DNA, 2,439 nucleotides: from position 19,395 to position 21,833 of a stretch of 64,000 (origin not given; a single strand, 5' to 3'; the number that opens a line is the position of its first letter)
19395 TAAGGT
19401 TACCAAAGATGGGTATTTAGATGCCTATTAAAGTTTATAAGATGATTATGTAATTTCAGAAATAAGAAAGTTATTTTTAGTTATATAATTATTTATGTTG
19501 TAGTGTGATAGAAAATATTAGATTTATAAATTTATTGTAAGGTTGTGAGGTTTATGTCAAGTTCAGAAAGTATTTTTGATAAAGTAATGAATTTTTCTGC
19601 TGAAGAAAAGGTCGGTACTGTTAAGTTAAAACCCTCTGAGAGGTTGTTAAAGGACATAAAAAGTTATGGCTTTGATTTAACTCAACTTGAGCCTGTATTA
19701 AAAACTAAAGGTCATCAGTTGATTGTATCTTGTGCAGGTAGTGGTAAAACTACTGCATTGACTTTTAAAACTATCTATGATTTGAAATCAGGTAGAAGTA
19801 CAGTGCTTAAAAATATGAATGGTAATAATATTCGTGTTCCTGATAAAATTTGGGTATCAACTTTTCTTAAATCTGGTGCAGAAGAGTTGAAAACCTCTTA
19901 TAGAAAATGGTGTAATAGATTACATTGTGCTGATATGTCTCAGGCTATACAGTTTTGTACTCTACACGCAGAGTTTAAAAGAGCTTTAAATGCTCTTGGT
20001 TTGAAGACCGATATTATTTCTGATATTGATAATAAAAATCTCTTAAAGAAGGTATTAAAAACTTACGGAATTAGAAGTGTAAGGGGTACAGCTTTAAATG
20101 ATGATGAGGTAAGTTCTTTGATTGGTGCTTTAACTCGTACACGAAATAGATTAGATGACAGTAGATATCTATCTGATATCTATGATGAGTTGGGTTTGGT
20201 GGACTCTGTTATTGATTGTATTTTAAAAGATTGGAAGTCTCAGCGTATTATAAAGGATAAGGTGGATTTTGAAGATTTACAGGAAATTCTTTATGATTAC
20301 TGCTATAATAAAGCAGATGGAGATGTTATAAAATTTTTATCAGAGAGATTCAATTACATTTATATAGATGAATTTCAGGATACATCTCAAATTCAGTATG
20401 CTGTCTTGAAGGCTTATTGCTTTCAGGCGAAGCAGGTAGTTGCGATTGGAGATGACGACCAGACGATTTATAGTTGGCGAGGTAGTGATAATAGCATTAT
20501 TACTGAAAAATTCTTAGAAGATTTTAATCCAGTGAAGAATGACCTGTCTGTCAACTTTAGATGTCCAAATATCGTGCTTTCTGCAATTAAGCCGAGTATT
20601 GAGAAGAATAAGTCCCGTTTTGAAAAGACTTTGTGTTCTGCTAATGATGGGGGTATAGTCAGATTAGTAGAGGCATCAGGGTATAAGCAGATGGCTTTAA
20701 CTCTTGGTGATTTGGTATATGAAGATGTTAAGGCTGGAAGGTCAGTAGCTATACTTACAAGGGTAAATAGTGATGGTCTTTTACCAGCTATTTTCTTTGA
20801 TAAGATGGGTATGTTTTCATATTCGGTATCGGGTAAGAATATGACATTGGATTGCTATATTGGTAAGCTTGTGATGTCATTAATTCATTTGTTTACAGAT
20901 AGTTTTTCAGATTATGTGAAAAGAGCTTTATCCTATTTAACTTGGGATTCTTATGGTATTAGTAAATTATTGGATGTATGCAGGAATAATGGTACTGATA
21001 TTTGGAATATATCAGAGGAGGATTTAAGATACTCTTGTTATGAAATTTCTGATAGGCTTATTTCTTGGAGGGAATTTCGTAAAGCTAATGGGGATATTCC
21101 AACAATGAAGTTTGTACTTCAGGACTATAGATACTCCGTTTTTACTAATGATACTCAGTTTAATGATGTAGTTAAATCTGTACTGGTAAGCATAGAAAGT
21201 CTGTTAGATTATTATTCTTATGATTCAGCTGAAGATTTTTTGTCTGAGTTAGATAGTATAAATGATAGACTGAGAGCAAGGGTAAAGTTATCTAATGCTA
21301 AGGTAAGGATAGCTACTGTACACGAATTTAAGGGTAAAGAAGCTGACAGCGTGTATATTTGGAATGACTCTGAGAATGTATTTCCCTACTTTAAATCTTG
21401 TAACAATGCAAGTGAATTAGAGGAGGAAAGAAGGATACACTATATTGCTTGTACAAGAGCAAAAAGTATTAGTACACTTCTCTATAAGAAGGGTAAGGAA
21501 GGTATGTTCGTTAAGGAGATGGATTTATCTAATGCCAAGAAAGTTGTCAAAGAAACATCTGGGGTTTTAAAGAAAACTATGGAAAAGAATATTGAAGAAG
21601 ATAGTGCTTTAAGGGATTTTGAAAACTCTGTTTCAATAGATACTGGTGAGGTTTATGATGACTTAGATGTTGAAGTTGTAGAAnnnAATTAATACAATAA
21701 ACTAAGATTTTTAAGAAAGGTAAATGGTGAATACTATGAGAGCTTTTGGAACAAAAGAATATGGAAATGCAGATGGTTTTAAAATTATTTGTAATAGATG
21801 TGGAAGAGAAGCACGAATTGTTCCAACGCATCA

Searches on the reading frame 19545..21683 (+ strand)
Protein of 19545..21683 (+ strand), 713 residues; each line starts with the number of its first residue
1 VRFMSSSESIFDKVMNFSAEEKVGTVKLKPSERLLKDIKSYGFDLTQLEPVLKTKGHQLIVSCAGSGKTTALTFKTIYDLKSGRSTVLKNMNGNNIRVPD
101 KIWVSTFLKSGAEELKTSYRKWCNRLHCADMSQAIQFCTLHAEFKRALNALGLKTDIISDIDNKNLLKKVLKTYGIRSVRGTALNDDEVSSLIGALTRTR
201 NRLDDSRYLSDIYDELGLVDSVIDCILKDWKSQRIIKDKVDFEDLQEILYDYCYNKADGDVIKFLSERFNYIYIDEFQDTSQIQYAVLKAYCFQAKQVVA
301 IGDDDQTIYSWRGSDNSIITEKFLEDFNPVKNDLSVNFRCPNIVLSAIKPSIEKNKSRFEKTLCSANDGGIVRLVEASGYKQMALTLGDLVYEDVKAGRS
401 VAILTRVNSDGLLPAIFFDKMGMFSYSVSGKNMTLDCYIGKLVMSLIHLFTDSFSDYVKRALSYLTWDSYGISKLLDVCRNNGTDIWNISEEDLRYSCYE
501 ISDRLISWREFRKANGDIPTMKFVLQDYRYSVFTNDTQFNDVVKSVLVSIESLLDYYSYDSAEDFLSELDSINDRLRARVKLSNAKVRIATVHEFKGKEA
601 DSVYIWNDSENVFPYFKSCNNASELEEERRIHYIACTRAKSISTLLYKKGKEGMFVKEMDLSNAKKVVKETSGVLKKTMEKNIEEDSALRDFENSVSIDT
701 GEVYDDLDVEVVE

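Call 32: search_protein_families(library=phrogs, proteins=[window:19545-21683:+], max_evalue=0.00001)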
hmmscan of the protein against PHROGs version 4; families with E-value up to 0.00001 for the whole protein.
window:19545-21683:+ (713 aa): 2 families
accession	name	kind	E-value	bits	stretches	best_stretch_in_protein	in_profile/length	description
phrog_1967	-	DNA, RNA and nucleotide metabolism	1.8e-66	226.2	1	19-675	129-696/776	DNA helicase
phrog_25205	-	unknown function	4.3e-09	36.2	1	261-336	176-249/607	-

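Call 93: search_dna_similar(query=window:19545-21683:+, collection=phages, mode=protein, max_rows=12, max_evalue=1e-10)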
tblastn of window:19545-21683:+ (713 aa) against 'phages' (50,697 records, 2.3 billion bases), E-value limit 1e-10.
Records with a match: 60; places in all: 61; records where one place covers at least 80% of the query: 16.
Best place of each record, by identity: <60% 60.
By first word of the organism name: Bacteriophage 26; Bacillus 19; Listeria 7; Salmonella 3; Acinetobacter 2; Staphylococcus 1; Clostridium 1; Enterococcus 1.
By host as written in the record: - 28; Listeria monocytogenes 7; Bacillus cereus 3; Bacillus subtilis BEST7003 2; Bacillus cereus BGSC 6E1 2; Bacillus thuringiensis 2; Bacillus cereus HER1399 2; Homo sapiens 2; and 11 more.
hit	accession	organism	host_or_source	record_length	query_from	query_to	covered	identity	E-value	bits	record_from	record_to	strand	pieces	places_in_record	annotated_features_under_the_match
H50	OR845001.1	Staphylococcus phage SA 1306 Kay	Staphylococcus aureus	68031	47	662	86%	26.0%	2e-32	141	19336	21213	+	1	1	record has no annotation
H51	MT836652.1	Bacteriophage sp.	human fecal samples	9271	46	661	86%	25.4%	1e-29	132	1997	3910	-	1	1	record has no annotation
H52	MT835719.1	Bacteriophage sp.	human fecal samples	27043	13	658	91%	23.8%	5e-28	127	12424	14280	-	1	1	record has no annotation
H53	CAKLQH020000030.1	Acinetobacter phage MD-2021a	not known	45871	47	662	86%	24.3%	2e-22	109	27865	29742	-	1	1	rep_2: ATP-dependent DNA helicase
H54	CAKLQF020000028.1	Acinetobacter phage MD-2021a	not known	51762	47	662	86%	24.3%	2e-22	109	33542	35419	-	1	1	rep_2: ATP-dependent DNA helicase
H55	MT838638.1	Bacteriophage sp.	human fecal samples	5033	42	677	89%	23.1%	5e-24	114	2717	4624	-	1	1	record has no annotation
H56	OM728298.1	Bacillus phage vB_BsuM-Goe16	Bacillus subtilis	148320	39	661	87%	23.4%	4e-20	102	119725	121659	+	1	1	pcrA: ATP-dependent DNA helicase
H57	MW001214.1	Bacillus phage SP8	Bacillus subtilis Marburg strain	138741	25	661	89%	22.8%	7e-18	95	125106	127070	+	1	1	ATP-dependent DNA helicase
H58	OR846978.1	Listeria phage LM 4-11-1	Listeria monocytogenes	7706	42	637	84%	24.4%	2e-22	109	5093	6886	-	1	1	record has no annotation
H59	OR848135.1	Listeria phage LM 4-14-1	Listeria monocytogenes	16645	42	637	84%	24.4%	2e-22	109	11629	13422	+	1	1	record has no annotation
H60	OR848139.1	Listeria phage LM 4-14-1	Listeria monocytogenes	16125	42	637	84%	24.4%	2e-22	109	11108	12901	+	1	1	record has no annotation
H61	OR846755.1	Listeria phage LM 4-11-1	Listeria monocytogenes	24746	42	637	84%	24.4%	2e-22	109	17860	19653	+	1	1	record has no annotation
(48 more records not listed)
